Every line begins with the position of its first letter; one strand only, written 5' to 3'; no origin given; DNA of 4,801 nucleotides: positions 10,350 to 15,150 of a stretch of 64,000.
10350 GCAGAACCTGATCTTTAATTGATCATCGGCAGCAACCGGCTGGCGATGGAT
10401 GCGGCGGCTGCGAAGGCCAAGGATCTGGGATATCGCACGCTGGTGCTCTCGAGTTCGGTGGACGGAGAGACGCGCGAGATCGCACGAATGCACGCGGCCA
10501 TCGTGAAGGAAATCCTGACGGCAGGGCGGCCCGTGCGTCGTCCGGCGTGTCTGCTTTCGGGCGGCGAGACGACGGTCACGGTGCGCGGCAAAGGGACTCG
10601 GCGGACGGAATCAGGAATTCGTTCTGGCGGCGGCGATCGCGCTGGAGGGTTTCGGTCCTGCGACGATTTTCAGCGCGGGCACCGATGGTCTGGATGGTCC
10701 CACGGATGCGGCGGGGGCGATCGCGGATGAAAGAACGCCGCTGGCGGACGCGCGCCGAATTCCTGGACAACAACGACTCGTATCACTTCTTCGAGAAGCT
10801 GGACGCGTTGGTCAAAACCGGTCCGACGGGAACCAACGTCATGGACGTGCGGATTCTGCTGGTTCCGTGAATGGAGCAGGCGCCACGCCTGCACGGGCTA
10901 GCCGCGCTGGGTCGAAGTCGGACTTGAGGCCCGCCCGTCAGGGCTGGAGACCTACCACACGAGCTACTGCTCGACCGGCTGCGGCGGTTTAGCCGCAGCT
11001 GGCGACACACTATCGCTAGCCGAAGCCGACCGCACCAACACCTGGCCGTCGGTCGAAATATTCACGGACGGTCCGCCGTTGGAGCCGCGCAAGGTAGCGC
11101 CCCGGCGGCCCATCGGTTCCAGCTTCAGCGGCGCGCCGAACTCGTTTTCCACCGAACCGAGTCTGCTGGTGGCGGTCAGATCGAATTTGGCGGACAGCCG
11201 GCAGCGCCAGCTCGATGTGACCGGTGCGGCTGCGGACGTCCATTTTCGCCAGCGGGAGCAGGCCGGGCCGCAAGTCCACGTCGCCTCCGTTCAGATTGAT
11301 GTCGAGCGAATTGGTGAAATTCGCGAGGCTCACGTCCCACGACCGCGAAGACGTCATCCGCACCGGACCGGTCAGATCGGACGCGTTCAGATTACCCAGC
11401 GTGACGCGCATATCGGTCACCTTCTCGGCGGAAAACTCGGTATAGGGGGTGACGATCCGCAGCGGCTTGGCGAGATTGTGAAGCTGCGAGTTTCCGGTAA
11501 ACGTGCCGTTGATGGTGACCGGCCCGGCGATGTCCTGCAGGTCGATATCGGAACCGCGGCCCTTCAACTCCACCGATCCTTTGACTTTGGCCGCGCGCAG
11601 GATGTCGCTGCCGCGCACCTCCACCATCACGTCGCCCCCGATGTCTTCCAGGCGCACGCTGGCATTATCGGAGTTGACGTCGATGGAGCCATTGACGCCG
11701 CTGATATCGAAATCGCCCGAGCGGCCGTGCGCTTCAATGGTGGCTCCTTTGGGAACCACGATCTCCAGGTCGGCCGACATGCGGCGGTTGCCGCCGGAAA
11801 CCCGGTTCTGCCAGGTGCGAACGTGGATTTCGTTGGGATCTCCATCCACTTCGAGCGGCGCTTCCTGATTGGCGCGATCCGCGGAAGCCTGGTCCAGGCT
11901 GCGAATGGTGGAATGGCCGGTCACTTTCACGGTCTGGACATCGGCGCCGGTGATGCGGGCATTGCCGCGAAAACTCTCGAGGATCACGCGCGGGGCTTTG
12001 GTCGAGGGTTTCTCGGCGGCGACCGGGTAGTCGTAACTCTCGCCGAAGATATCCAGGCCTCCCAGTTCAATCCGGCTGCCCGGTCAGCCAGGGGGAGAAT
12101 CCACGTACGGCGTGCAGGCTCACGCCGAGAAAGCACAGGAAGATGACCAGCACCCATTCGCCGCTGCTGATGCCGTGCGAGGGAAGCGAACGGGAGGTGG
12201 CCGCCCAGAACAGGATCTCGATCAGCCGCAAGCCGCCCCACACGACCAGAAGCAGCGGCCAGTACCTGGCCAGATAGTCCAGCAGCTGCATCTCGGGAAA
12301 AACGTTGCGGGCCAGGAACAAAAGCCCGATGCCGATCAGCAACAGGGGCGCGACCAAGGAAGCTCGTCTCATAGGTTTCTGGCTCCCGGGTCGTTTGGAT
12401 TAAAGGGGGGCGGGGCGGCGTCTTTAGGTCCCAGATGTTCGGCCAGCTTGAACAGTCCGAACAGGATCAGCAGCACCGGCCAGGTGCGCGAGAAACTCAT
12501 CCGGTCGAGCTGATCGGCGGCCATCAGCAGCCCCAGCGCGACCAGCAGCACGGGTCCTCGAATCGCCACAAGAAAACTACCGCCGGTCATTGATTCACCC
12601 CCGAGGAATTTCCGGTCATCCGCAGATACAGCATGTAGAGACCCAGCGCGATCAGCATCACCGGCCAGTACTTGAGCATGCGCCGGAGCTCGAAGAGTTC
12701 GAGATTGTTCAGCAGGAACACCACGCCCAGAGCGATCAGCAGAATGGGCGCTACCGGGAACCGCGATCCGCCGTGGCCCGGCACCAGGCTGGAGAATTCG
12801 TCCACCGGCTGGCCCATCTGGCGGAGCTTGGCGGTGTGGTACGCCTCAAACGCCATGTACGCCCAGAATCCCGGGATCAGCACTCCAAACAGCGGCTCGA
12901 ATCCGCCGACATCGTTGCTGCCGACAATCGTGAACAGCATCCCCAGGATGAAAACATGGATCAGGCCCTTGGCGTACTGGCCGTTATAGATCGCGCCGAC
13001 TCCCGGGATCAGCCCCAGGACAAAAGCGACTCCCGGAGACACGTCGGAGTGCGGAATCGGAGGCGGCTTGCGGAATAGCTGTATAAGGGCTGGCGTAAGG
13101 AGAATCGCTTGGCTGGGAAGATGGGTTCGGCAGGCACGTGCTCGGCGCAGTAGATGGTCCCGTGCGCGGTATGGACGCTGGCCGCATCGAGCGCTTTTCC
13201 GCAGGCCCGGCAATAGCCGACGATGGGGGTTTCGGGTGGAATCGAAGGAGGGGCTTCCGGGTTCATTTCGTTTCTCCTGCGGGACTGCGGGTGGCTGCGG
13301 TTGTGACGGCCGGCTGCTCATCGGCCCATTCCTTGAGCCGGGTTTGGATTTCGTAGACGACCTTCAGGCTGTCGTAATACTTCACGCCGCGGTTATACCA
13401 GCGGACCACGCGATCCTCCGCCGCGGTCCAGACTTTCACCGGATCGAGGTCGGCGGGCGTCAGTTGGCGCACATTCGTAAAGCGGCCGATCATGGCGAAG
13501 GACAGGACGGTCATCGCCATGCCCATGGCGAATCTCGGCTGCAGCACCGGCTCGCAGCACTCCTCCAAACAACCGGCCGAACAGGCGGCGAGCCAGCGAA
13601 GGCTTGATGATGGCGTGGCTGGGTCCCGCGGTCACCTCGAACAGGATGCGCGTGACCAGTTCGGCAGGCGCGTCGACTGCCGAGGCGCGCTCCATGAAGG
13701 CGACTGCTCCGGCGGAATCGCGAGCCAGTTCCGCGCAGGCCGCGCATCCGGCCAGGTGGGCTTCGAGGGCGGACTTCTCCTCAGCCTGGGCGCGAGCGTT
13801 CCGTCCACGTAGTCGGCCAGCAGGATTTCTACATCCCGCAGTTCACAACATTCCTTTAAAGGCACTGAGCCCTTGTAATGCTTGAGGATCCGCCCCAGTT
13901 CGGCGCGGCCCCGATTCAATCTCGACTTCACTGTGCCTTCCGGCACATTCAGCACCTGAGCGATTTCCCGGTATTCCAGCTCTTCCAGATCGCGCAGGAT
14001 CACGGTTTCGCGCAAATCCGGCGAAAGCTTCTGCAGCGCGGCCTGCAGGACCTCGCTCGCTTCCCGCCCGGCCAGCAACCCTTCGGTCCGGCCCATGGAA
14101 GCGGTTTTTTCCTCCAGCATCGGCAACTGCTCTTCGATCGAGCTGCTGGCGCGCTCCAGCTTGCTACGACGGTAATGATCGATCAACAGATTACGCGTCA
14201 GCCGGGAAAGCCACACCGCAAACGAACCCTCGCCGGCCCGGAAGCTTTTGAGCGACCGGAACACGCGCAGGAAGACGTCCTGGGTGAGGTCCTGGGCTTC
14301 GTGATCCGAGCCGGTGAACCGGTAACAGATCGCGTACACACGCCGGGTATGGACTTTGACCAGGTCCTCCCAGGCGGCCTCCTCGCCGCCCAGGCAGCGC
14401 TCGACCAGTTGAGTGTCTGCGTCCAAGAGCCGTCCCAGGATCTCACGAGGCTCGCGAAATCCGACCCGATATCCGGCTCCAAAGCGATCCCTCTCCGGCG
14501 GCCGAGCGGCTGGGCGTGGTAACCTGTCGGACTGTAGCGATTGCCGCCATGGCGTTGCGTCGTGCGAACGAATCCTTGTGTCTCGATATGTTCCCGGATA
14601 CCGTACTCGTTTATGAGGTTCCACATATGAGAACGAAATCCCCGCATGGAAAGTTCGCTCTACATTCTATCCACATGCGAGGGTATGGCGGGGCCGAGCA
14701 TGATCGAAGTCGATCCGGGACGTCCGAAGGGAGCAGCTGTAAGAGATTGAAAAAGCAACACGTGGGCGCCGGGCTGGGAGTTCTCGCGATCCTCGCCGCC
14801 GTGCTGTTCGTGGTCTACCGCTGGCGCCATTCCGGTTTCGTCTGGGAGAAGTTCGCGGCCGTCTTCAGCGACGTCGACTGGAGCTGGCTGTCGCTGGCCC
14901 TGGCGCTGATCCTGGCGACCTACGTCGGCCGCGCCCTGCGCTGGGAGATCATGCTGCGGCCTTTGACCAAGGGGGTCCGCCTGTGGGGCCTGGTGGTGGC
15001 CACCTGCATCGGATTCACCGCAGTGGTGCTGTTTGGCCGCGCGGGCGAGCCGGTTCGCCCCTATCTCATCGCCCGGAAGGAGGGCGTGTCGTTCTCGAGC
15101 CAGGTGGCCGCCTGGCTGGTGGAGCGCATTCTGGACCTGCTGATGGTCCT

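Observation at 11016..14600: ECF sigma / anti-sigma operon translationally coupled to a zinc-ribbon membrane protein, a mini LiaI-LiaF-TM protein and a LiaF-like Toastrack (DUF4097) protein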

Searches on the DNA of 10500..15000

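Call 61: search_rna_families(source=window, start=10500, end=15000, threshold=evalue, max_evalue=0.1)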
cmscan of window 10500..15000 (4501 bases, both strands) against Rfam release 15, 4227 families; matches with E-value up to 0.1: 0.
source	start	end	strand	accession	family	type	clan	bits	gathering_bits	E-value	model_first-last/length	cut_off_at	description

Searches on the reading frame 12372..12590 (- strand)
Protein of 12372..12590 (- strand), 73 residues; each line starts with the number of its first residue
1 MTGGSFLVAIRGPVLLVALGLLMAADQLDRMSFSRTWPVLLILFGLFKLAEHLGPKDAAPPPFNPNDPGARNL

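Call 6: search_protein_families(library=pfam, max_evalue=0.1, proteins=[window:12372-12590:-])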
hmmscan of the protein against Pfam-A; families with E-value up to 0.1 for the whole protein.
seq(73 aa): 3 families
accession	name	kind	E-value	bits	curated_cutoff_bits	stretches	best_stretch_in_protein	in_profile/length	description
PF18917.5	LiaI-LiaF-like_TM1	-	1.4e-08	35.1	27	1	13-49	4-42/42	LiaI-LiaF-like transmembrane region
PF22570.1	LiaF-TM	-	4.2e-06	27.9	27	1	13-52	3-45/98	LiaF transmembrane domain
PF10943.13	DUF2632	-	0.069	13.2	25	1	3-22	126-145/233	Protein of unknown function (DUF2632)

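Call 7: search_protein_families(library=ncbifam, max_evalue=0.1, proteins=[window:12372-12590:-])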
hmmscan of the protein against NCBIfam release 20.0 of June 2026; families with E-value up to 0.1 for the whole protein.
seq(73 aa): 0 families

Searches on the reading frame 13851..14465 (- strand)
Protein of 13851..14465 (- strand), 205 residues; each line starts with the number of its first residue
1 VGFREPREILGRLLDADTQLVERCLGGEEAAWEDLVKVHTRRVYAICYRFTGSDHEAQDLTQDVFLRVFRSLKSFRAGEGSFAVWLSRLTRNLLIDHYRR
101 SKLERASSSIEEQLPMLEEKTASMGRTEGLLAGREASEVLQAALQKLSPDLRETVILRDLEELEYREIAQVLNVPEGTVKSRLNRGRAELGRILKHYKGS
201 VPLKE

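Call 6: search_protein_families(library=pfam, max_evalue=0.1, proteins=[window:13851-14465:-])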
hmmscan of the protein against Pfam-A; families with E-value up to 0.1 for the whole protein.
seq(205 aa): 10 families
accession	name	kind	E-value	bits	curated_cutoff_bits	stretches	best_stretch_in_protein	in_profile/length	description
PF04542.20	Sigma70_r2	-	3.3e-21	75.3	24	1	35-102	1-69/71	Sigma-70 region 2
PF08281.18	Sigma70_r4_2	-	3.3e-18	65.5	25.7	1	138-190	2-54/54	Sigma-70, region 4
PF04545.22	Sigma70_r4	-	2.6e-11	43.3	24.1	1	143-190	1-48/50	Sigma-70, region 4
PF07638.17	Sigma70_ECF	-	5.4e-07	30.1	21.1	1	28-194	15-183/185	ECF sigma factor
PF25787.1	HTH_SB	-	0.0088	16.2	43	1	147-181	7-41/53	Sleeping Beauty transposase HTH domain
PF13384.12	HTH_23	-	0.023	14.9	24.6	0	156-185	10-40/50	Homeodomain-like domain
PF13412.12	HTH_24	-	0.028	14.5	21.9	1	163-185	18-40/48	Winged helix-turn-helix DNA-binding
PF20432.4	Xre-like-HTH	-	0.044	14.5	25.8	0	163-191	24-51/63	Antitoxin Xre-like helix-turn-helix domain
PF22233.2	PhyR_sigma-like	-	0.065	13.5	27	0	144-185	1-42/50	Response regulator PhyR, sigma-like domain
PF13404.12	HTH_AsnC-type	-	0.079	13.2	27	0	164-185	19-40/42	AsnC-type helix-turn-helix domain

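Call 7: search_protein_families(library=ncbifam, max_evalue=0.1, proteins=[window:13851-14465:-])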
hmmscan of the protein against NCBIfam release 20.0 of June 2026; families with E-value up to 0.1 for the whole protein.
seq(205 aa): 110 families (the best 25 are shown)
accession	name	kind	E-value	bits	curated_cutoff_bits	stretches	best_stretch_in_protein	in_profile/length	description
NF007229.0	PRK09647.1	equivalog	5e-44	150.2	265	1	30-196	44-204/220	RNA polymerase sigma factor SigE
NF009166.1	PRK12513.1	equivalog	2.7e-37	128.3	206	1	15-196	7-188/193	RNA polymerase sigma factor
NF009171.0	PRK12518.1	equivalog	1.4e-35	122.9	208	1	15-196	12-186/191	RNA polymerase sigma factor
NF007223.0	PRK09641.1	equivalog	4.8e-34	117.8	209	1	18-196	6-186/187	RNA polymerase sigma factor SigW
TIGR02937.1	sigma70-ECF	superfamily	1.1e-33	116.3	42.9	1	31-191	2-162/165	sigma-70 family RNA polymerase sigma factor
NF008888.0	PRK11922.1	equivalog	1.2e-32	113.4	204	1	15-194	15-196/231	RNA polymerase sigma factor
NF007225.0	PRK09643.1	equivalog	4.5e-32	111.4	190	1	16-198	13-186/204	RNA polymerase sigma factor SigM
TIGR02948.1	SigW_bacill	equivalog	1e-31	110.5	243.1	1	19-196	7-186/187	RNA polymerase sigma factor SigW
TIGR02950.1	SigM_subfam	subfamily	1.3e-30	106.3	147.95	1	33-194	3-158/159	RNA polymerase sigma factor, SigM family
NF004113.0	PRK05602.1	equivalog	1.9e-30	106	208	1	15-197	30-204/211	RNA polymerase sigma factor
TIGR02939.1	RpoE_Sigma70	equivalog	4.1e-30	105.2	236.15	1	15-194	5-186/190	RNA polymerase sigma factor RpoE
NF009185.0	PRK12533.1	equivalog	4.6e-29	101.7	248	1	32-196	31-195/231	RNA polymerase sigma factor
NF007216.0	PRK09638.1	equivalog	3.2e-28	98.7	194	1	17-192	5-172/180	RNA polymerase sigma factor SigY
TIGR02952.1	Sig70_famx2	equivalog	4.4e-25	88.5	206.45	1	20-193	1-169/170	ECF subfamily RNA polymerase sigma factor, BldN family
TIGR02985.1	Sig70_bacteroi1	subfamily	9.1e-25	87.7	126.4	1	31-190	2-158/162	RNA polymerase sigma-70 factor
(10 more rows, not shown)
